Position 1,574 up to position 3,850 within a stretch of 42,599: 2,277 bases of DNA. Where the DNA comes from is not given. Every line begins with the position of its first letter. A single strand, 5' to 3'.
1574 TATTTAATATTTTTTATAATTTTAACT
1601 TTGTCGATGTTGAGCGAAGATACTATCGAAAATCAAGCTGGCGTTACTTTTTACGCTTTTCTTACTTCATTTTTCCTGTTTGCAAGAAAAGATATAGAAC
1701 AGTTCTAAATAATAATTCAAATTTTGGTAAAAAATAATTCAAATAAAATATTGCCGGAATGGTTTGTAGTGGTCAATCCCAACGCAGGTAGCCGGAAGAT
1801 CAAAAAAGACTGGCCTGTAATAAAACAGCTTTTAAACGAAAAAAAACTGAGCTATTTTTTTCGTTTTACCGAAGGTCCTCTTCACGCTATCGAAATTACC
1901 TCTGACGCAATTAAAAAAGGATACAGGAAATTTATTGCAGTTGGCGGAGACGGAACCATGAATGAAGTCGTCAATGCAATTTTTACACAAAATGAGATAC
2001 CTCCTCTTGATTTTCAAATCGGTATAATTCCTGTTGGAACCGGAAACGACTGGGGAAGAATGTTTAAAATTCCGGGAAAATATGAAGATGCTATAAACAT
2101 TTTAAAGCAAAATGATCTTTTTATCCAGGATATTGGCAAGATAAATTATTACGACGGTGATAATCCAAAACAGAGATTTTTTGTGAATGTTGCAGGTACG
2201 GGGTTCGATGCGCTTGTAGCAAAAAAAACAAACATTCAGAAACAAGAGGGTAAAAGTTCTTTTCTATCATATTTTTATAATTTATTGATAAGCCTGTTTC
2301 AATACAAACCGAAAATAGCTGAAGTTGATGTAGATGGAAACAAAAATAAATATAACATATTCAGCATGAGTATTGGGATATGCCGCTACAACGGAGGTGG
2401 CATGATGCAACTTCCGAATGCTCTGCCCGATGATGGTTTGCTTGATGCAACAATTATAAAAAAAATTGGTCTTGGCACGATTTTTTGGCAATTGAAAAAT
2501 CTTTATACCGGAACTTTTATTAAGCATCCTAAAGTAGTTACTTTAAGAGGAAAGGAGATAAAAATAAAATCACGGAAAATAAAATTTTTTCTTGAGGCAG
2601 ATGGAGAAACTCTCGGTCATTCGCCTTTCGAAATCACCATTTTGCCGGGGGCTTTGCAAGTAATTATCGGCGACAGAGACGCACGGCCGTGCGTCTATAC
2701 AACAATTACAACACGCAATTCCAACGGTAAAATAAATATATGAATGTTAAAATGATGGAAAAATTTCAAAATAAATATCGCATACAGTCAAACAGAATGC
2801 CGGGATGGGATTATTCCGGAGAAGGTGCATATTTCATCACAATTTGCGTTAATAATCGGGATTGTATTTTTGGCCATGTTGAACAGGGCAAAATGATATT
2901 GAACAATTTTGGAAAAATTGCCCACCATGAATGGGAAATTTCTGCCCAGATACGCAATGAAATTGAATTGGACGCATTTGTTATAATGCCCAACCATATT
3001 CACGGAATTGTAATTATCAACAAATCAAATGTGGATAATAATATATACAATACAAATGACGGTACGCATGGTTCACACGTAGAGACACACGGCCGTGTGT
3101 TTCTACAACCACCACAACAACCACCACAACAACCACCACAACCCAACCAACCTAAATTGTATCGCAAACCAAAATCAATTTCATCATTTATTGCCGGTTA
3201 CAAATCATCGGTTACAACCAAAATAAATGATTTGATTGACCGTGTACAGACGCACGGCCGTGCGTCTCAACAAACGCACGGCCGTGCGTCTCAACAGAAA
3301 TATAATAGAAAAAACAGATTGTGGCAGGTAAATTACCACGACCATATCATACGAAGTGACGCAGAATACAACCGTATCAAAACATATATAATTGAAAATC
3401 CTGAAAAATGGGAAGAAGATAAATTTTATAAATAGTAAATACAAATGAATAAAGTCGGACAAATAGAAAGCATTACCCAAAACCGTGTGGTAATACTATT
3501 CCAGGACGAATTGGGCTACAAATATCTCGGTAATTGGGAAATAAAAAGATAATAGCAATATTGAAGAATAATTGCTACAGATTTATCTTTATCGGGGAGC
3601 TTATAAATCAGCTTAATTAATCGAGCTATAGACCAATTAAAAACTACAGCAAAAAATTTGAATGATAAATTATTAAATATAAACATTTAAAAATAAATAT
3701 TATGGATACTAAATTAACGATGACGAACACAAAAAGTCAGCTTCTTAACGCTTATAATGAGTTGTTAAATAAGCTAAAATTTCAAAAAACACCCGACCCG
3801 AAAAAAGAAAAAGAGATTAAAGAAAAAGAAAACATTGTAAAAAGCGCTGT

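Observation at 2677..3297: RAYT transposase gene carrying its own REP-like palindromes in frame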

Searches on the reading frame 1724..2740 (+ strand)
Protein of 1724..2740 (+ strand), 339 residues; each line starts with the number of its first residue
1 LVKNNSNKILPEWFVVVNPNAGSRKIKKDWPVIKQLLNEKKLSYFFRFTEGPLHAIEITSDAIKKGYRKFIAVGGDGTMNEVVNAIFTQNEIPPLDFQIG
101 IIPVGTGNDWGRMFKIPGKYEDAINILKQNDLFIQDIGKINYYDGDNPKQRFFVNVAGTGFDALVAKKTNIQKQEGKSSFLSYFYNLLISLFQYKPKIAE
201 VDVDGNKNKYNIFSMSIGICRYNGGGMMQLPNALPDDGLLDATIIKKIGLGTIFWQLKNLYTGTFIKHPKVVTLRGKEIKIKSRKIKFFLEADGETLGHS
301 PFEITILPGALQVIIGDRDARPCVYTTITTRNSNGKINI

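Call 6: search_protein_families(library=pfam, proteins=[window:1724-2740:+], max_evalue=0.01)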
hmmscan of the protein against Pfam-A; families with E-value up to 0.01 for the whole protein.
window:1724-2740:+ (339 aa): 2 families
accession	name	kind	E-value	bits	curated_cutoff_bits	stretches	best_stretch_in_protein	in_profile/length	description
PF19279.4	YegS_C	-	1.7e-34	119.3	27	1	157-314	3-157/158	YegS C-terminal NAD kinase beta sandwich-like domain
PF00781.29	DAGK_cat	-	4.5e-28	97.8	23.6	1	13-136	2-121/125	Diacylglycerol kinase catalytic domain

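Call 7: search_protein_families(library=ncbifam, proteins=[window:1724-2740:+], max_evalue=0.01)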
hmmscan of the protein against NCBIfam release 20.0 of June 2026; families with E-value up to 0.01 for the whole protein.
window:1724-2740:+ (339 aa): 11 families
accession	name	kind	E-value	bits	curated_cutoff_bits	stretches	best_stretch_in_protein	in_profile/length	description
TIGR00147.1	TIGR00147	subfamily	4.2e-51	173.7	118.65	1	12-314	3-293/296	YegS/Rv2252/BmrU family lipid kinase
NF009604.0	PRK13057.1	equivalog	1.7e-38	132.3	274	1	15-317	13-296/302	lipid kinase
NF009874.0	PRK13337.1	equivalog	4.9e-37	127.4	385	1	15-317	7-295/305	diacylglycerol kinase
NF009602.0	PRK13054.1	equivalog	6.2e-37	127.3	284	1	58-315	48-292/301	lipid kinase YegS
NF009603.0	PRK13055.1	subfamily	9.2e-37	126.7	342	1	15-316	7-300/335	diacylglycerol kinase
NF008882.0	PRK11914.1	equivalog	8e-36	123.7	302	1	54-315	52-302/306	diacylglycerol kinase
NF009605.0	PRK13059.1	equivalog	1.1e-30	106.6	313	1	16-314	7-290/295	putative lipid kinase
TIGR03702.1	lip_kinase_YegS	equivalog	3.5e-30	105.1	387.45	1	56-314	42-287/295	lipid kinase YegS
NF002033.0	PRK00861.1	subfamily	1.2e-26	93.1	293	1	15-319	16-308/328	putative lipid kinase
NF009025.0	PRK12361.1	equivalog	8.5e-18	63.8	505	1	6-316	237-540/546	hypothetical protein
NF040993.1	MamU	equivalog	2.5e-11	43.5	400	1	66-315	59-294/296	lipid kinase MamU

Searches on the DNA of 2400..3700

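Call 33: search_rna_families(source=window, start=2400, end=3700, threshold=evalue, max_evalue=1)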
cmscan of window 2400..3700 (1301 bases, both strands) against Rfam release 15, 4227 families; matches with E-value up to 1: 3.
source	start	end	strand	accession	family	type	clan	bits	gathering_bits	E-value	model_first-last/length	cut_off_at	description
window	3250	3289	-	RF00990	mir-552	Gene; miRNA;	-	29.8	100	0.0014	1-83/83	no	mir-552 microRNA precursor family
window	3231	3307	+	RF03524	mir-3174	Gene; miRNA;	-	22.1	100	0.11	1-87/87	no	mir-3174 microRNA precursor family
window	3246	3326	-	RF01809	symR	Gene; antitoxin;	-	20.7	61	0.42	1-77/77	no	SymR antitoxin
